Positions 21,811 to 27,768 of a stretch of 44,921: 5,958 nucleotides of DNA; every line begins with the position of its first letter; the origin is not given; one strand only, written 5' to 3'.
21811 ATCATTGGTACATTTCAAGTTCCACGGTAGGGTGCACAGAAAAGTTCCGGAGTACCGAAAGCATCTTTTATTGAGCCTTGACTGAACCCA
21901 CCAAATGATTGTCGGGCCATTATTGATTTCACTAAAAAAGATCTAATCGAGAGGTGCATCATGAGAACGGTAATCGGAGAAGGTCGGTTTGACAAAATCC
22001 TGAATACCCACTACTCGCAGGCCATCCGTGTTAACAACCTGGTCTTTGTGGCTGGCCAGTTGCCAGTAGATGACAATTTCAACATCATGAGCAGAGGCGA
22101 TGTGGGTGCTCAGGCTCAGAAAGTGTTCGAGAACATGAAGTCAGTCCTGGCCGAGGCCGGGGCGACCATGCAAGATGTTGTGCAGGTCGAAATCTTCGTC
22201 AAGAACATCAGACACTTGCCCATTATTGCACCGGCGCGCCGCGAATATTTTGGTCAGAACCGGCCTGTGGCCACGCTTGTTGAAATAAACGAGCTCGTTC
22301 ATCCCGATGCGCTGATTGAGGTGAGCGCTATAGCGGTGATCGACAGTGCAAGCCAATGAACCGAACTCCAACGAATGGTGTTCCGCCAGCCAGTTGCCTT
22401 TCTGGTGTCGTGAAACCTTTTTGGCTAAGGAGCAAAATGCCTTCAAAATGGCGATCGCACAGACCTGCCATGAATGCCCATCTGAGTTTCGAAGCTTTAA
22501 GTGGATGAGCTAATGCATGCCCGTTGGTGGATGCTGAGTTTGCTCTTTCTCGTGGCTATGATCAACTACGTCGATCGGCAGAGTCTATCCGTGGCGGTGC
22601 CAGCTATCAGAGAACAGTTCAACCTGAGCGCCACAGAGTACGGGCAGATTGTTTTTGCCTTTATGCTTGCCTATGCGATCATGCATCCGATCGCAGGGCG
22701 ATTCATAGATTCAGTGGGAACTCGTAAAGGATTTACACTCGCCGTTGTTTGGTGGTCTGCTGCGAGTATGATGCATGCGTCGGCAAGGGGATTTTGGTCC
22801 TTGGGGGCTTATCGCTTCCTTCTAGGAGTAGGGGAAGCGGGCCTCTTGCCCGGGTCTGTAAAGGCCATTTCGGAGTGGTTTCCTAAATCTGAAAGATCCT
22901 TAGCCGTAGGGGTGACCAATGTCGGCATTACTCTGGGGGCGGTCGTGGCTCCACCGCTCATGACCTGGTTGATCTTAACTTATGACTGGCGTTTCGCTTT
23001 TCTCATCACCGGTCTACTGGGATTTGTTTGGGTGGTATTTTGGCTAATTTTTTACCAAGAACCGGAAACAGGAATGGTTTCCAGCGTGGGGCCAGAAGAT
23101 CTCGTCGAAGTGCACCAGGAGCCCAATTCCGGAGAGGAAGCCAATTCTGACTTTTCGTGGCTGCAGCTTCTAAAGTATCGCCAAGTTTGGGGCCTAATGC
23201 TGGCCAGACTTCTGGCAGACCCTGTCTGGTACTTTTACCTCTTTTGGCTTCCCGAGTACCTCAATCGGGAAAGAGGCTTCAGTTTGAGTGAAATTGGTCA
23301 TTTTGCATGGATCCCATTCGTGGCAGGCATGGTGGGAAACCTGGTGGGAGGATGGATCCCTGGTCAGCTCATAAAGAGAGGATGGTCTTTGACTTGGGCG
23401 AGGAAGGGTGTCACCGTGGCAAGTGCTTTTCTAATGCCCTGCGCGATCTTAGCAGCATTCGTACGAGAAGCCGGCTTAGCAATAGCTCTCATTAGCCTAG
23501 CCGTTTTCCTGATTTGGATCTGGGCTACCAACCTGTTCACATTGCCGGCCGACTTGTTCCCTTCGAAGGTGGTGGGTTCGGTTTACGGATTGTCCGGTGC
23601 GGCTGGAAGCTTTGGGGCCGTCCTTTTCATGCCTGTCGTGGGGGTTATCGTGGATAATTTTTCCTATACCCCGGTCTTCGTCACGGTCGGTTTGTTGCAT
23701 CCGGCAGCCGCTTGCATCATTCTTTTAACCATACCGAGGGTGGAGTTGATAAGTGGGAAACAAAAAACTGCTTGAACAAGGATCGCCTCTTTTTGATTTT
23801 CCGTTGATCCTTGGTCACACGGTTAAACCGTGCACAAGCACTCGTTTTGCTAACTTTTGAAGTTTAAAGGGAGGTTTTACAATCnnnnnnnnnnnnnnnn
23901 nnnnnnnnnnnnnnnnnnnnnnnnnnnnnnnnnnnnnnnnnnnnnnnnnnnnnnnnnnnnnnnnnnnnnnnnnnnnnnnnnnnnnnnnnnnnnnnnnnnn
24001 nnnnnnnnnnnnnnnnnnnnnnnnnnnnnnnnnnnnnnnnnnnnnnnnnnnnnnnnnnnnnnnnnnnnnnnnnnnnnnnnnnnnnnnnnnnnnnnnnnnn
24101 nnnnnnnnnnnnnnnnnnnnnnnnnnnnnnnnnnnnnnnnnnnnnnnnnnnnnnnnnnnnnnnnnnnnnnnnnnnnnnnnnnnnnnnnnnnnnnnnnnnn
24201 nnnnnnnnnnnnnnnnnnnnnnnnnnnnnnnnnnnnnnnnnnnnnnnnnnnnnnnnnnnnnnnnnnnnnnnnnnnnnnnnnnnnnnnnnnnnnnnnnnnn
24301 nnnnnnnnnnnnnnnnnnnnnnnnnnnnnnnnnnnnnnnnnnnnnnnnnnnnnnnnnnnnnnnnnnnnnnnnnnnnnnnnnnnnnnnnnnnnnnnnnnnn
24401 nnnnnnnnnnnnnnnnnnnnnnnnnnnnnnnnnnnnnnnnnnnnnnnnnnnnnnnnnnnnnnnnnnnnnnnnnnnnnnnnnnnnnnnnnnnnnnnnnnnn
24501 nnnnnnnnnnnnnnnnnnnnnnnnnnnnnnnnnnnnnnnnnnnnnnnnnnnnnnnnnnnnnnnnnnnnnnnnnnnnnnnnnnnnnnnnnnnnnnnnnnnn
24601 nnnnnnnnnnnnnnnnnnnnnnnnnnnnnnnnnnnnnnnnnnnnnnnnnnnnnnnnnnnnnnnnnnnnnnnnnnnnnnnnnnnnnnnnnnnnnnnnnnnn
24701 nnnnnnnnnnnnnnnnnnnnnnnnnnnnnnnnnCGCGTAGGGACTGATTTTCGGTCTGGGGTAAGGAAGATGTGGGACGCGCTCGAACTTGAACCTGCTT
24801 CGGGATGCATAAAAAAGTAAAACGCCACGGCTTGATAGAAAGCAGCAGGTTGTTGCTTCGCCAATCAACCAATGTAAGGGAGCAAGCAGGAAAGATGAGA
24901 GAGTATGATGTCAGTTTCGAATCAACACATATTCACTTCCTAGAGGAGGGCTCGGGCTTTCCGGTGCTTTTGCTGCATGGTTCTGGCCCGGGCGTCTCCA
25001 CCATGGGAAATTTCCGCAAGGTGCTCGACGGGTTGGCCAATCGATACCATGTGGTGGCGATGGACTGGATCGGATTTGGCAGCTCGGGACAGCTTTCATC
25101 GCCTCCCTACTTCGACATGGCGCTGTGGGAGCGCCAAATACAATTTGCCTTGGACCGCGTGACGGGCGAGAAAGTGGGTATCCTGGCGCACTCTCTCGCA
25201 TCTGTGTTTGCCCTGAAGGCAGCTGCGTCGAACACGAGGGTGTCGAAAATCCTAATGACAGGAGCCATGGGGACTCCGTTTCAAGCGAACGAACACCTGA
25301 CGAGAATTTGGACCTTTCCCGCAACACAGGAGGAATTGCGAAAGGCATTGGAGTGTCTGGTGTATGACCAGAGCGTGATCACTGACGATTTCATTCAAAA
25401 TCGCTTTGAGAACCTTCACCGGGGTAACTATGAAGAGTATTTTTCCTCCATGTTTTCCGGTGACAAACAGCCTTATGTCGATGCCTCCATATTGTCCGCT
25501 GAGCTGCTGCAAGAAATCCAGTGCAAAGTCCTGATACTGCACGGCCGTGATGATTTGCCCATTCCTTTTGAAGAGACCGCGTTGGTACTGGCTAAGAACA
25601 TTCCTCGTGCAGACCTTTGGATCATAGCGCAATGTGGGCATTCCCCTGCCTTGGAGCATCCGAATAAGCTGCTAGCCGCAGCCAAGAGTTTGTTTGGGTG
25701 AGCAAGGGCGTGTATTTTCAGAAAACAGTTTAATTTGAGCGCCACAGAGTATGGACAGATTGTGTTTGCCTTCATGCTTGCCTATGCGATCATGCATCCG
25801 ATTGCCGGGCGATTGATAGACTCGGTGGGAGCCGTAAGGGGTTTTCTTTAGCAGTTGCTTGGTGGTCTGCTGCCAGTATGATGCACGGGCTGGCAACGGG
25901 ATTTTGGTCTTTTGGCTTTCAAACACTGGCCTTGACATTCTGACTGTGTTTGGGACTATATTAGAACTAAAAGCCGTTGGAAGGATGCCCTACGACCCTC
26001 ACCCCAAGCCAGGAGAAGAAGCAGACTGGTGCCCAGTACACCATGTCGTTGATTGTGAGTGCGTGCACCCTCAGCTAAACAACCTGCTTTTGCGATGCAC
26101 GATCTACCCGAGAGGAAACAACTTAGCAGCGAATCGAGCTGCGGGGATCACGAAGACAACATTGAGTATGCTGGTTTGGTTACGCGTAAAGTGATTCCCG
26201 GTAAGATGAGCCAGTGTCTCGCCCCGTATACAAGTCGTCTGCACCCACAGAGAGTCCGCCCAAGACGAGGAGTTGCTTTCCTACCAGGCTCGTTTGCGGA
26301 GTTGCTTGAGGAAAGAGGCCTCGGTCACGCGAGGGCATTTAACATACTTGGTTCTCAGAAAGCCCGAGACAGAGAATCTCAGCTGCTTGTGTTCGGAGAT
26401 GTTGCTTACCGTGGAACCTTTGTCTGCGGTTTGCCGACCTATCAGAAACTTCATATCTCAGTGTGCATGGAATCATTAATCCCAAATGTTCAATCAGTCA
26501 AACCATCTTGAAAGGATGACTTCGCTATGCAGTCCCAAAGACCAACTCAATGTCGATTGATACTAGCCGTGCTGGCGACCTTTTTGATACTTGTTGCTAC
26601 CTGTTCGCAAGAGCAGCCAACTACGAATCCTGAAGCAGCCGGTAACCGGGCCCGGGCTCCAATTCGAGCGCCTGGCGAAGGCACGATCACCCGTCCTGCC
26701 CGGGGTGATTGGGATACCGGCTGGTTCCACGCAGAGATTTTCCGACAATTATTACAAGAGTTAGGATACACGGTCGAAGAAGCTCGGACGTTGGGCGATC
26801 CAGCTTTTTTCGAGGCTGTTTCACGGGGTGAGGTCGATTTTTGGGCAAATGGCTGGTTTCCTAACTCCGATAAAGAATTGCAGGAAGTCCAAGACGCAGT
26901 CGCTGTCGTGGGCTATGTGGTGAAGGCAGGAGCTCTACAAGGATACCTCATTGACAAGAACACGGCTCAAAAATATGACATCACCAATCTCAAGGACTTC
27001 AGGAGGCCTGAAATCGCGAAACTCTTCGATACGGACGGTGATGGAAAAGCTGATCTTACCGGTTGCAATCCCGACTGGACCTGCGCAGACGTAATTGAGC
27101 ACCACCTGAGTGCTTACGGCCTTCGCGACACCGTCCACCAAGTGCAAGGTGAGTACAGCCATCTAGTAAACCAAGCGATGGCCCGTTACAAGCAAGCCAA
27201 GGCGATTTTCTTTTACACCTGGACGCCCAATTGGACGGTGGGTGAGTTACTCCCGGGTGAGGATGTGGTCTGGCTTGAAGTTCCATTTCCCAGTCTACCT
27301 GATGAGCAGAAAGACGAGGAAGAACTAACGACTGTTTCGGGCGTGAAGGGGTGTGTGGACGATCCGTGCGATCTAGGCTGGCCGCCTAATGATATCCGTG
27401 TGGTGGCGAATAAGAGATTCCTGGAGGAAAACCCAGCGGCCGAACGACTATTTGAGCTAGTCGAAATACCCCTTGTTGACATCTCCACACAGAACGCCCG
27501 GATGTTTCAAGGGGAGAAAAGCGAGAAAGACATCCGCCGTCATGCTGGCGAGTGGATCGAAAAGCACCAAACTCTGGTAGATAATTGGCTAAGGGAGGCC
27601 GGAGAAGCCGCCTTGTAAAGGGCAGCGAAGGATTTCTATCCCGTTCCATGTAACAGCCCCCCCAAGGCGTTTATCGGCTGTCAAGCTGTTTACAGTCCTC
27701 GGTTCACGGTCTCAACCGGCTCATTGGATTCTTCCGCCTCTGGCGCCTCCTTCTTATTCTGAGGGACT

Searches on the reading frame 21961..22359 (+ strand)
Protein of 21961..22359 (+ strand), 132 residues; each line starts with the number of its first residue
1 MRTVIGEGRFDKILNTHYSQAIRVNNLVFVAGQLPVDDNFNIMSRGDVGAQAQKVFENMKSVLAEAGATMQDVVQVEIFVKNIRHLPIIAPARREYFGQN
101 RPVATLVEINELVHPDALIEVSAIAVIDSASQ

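Call 67: search_protein_families(library=pfam, proteins=[window:21961-22359:+], max_evalue=0.01)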
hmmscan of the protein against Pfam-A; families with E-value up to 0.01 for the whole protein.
window:21961-22359:+ (132 aa): 1 family
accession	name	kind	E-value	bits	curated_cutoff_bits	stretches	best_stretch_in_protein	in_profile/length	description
PF01042.26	Ribonuc_L-PSP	-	1.3e-29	103.1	27.3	1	16-127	9-121/121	Endoribonuclease L-PSP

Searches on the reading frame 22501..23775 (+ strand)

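Call 6: search_protein_families(library=pfam, proteins=[window:22501-23775:+], max_evalue=0.001)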
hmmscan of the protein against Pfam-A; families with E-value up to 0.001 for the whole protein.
window:22501-23775:+ (424 aa): 2 families
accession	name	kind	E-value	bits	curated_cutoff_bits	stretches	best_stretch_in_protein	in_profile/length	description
PF07690.21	MFS_1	-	5.9e-57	193.6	33.4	2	15-369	1-339/347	Major Facilitator Superfamily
PF00083.30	Sugar_tr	-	3.3e-07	30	22.3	1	38-412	43-438/452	Sugar (and other) transporter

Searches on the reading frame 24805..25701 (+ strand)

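Call 6: search_protein_families(library=pfam, proteins=[window:24805-25701:+], max_evalue=0.001)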
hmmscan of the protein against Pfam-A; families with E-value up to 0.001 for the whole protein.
window:24805-25701:+ (298 aa): 3 families
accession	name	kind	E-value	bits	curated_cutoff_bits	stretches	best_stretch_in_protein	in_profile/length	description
PF00561.26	Abhydrolase_1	-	3.9e-20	73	25.8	1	53-286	2-245/245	alpha/beta hydrolase fold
PF12697.13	Abhydrolase_6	-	7.6e-19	69.7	26.3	1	54-293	1-217/217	Alpha/beta hydrolase family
PF12146.15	Hydrolase_4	-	1.7e-06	27.9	27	1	54-259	7-211/239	Serine aminopeptidase, S33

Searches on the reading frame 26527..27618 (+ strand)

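Call 6: search_protein_families(library=pfam, proteins=[window:26527-27618:+], max_evalue=0.001)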
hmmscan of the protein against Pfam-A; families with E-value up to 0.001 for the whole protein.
window:26527-27618:+ (363 aa): 1 family
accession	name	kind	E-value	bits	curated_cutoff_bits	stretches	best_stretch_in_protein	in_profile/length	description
PF04069.17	OpuAC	-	2e-50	172.2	21.2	1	58-346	6-257/257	Substrate binding domain of ABC-type glycine betaine transport system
